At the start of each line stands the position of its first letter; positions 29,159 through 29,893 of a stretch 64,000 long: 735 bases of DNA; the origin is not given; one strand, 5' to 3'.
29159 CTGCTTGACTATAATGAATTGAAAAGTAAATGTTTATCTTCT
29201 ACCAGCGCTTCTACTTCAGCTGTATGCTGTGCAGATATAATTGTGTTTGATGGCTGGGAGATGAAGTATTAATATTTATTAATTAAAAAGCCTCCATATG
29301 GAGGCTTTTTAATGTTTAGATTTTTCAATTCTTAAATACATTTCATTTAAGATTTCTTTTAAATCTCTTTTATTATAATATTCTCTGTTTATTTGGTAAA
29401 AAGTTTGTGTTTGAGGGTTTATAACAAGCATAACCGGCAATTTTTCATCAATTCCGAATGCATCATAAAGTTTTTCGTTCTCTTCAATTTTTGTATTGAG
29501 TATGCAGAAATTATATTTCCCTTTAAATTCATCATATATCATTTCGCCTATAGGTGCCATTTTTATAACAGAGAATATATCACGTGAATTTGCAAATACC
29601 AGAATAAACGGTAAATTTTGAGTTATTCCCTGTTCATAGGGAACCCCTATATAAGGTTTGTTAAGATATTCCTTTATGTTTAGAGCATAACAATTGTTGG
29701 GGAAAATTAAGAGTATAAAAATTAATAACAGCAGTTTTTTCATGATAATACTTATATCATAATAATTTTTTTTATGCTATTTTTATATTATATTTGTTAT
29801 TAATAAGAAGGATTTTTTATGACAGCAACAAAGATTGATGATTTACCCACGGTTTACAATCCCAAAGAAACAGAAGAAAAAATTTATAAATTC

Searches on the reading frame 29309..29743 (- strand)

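Call 35: search_protein_families(library=pfam, max_evalue=0.00001, proteins=[window:29309-29743:-])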
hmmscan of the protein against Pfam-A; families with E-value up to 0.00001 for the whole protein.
window:29309-29743:- (144 aa): 1 family
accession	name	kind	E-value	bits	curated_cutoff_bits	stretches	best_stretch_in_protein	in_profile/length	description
PF13848.12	Thioredoxin_6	-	2.4e-07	31.2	27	1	42-133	93-183/184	Thioredoxin-like domain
